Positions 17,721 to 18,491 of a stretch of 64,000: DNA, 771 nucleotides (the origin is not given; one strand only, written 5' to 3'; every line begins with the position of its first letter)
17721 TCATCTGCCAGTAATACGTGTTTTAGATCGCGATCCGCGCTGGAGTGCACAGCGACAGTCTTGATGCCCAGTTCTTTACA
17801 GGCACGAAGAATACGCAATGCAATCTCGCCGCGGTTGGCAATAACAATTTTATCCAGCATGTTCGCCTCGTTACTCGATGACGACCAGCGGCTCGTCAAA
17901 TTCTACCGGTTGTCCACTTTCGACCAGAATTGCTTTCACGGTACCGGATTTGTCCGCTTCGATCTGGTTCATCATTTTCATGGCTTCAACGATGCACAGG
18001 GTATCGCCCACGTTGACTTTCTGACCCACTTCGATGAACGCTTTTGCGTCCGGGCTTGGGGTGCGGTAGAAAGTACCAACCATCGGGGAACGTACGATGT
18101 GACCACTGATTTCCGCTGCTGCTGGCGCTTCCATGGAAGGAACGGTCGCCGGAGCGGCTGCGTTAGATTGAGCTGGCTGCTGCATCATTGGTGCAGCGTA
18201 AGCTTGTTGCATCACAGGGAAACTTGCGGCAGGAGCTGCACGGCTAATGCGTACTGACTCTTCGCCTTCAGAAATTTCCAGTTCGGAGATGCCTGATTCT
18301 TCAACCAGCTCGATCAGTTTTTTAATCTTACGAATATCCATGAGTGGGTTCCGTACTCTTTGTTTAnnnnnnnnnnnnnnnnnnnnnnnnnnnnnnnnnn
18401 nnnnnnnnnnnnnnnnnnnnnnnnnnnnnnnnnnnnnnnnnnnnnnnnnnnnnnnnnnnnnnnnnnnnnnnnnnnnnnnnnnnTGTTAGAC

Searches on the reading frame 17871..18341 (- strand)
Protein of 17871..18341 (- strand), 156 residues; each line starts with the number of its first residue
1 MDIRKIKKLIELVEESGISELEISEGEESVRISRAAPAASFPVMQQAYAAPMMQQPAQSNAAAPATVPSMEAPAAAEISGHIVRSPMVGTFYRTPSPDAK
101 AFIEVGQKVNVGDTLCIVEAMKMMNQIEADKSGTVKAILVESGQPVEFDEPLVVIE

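Call 17: find_related_loci(query=window:17871-18341:-, collection=genome_contigs, flank=6000)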
Query window:17871-18341:- (156 aa) in genome_contigs; peptide patterns used: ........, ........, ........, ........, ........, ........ (x = any residue, [..] = any of these).
600 stretches matched a pattern (row limit reached: there are more); 581 encode a relative of the query (tblastn E <= 1e-3); the best 80 are kept; 80 distinct loci.
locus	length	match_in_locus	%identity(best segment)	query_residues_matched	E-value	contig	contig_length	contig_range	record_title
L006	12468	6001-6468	97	1-156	1e-98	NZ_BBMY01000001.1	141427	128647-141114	Escherichia albertii NBRC 107761 = DSM 17582 strain NBRC 107761, whole genome shotgun sequence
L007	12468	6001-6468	93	1-156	5e-93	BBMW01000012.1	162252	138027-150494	Citrobacter werkmanii NBRC 105721 DNA, contig: CIWKM12, whole genome shotgun sequence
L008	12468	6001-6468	92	1-156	6e-91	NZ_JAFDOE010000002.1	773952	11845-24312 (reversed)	Citrobacter sp. FP75 contig2, whole genome shotgun sequence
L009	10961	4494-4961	92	1-156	9e-88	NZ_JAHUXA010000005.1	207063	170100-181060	Enterobacter sp. ENT03 NODE_5_length_207063_cov_53.192315, whole genome shotgun sequence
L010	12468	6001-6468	93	1-156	1e-87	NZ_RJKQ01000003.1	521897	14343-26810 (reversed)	Enterobacter sp. BIGb0383 Ga0304806_103, whole genome shotgun sequence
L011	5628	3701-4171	86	1-156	5e-85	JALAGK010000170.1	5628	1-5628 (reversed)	MAG: Enterobacteriaceae bacterium isolate bran_bin.7 k141_55104, whole genome shotgun sequence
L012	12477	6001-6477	84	1-156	4e-85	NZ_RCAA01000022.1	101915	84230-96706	Enterobacter sp. R1(2018) NODE_47, whole genome shotgun sequence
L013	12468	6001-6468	91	1-156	2e-83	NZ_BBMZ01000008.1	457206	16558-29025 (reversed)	Pseudescherichia vulneris NBRC 102420, whole genome shotgun sequence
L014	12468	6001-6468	92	1-156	6e-83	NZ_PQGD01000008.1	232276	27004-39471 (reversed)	Superficieibacter electus strain BP-1 NODE_8_length_232276_cov_39.5477, whole genome shotgun sequence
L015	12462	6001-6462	87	1-156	2e-82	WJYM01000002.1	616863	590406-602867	Enterobacteriaceae bacterium RIT691 2, whole genome shotgun sequence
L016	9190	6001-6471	88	1-156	1e-80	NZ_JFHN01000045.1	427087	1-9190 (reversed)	Erwinia mallotivora strain BT-MARDI contig_45, whole genome shotgun sequence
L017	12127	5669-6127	87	1-156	2e-80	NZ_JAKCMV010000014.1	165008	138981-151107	Enterobacter asburiae strain INSAq146 Aq146_contig_14, whole genome shotgun sequence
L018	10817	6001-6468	88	1-156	4e-80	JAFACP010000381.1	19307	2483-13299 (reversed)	MAG: Proteobacteria bacterium isolate OH_SBB_50 k127_693639, whole genome shotgun sequence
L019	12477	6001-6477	87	1-156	2e-79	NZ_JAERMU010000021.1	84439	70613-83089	Cedecea sulfonylureivorans strain LAM2020 LMT5_ctg021, whole genome shotgun sequence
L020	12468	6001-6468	88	1-156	5e-79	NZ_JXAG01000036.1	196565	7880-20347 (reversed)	Enterobacter sp. Bisph1 contig036, whole genome shotgun sequence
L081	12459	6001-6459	92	1-156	3e-80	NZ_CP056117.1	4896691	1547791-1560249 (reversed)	Enterobacter cloacae strain DSM 26481 chromosome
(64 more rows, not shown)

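Call 47: search_protein_families(proteins=[L081:5527-5979:+], library=ncbifam, max_evalue=1)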
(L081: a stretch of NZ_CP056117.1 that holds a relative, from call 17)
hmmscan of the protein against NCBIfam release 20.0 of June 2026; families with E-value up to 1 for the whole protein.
L081:5527-5979:+ (150 aa): 8 families
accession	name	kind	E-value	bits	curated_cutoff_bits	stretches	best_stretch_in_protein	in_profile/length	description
NF003804.0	PRK05395.1-1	subfamily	6.4e-76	253.1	195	1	2-149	2-150/151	type II 3-dehydroquinate dehydratase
TIGR01088.1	aroQ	equivalog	1.7e-62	209.2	169.85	1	6-145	1-140/141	type II 3-dehydroquinate dehydratase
NF003805.0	PRK05395.1-2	subfamily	8.5e-60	200.6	146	1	6-148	3-145/147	type II 3-dehydroquinate dehydratase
NF003807.0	PRK05395.1-4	subfamily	4e-59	198.4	130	1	4-147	3-146/148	type II 3-dehydroquinate dehydratase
NF003806.0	PRK05395.1-3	subfamily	4e-57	191.8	171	1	6-148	4-146/149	type II 3-dehydroquinate dehydratase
NF005511.0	PRK07121.1-4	equivalog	0.078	11.4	466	1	29-93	412-474/553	FAD-binding protein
TIGR01969.1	minD_arch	subfamily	0.08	12.1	201.75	0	47-98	85-140/251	cell division ATPase MinD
NF010406.0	PRK13832.1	subfamily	0.15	10.5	640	1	7-63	373-429/578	plasmid partitioning protein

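Call 70: find_encoding_contigs(protein=window:17874-18341:-, flank=2500, max_places=10)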
Protein window:17874-18341:- (156 aa): 604 contigs read that carry it; 10 places shown.
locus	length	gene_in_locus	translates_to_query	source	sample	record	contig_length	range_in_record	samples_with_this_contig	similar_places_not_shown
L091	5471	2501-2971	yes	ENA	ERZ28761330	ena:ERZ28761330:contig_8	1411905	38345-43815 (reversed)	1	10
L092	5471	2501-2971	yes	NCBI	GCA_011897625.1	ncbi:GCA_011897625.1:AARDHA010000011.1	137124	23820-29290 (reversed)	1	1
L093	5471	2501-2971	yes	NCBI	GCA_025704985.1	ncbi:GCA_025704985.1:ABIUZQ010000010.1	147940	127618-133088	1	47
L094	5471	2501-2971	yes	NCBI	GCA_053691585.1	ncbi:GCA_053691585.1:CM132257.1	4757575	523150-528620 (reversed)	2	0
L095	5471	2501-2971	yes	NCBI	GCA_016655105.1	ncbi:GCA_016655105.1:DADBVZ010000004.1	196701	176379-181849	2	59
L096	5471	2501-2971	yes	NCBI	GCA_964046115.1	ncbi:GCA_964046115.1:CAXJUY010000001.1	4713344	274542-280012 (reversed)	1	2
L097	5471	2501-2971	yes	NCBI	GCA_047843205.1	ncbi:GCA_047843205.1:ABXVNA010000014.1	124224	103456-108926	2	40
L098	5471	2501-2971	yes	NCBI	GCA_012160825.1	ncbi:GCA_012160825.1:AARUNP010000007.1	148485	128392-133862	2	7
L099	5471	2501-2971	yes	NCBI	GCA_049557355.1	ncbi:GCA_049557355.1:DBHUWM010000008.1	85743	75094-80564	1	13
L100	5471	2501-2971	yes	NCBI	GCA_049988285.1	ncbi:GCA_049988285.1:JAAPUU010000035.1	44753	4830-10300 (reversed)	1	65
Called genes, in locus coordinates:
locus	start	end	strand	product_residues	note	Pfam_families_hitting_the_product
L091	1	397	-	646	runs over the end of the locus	PF17157:GAPES4, PF00990:GGDEF, PF00563:EAL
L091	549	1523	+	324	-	PF08240:ADH_N, PF00107:ADH_zinc_N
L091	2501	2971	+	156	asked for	PF00364:Biotin_lipoyl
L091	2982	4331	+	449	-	PF00289:Biotin_carb_N, PF02655:ATP-grasp_3 (weak), PF02222:ATP-grasp, PF02786:CPSase_L_D2, PF07478:Dala_Dala_lig_C (weak), PF02785:Biotin_carb_C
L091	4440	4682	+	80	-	PF06196:DUF997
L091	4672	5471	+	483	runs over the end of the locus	PF00474:SSF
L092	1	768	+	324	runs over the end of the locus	PF08240:ADH_N, PF00107:ADH_zinc_N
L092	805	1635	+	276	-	-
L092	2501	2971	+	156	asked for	PF00364:Biotin_lipoyl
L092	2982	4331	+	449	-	PF00289:Biotin_carb_N, PF02655:ATP-grasp_3 (weak), PF02222:ATP-grasp, PF02786:CPSase_L_D2, PF07478:Dala_Dala_lig_C (weak), PF02785:Biotin_carb_C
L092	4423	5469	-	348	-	PF14486:DUF4432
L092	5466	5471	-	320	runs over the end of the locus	PF00294:PfkB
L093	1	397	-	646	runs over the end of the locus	PF17157:GAPES4, PF00990:GGDEF, PF00563:EAL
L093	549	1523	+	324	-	PF08240:ADH_N, PF00107:ADH_zinc_N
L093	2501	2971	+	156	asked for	PF00364:Biotin_lipoyl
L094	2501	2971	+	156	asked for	PF00364:Biotin_lipoyl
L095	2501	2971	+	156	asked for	PF00364:Biotin_lipoyl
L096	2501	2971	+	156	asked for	PF00364:Biotin_lipoyl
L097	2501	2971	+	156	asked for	PF00364:Biotin_lipoyl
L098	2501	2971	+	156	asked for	PF00364:Biotin_lipoyl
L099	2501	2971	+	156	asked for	PF00364:Biotin_lipoyl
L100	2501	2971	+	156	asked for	PF00364:Biotin_lipoyl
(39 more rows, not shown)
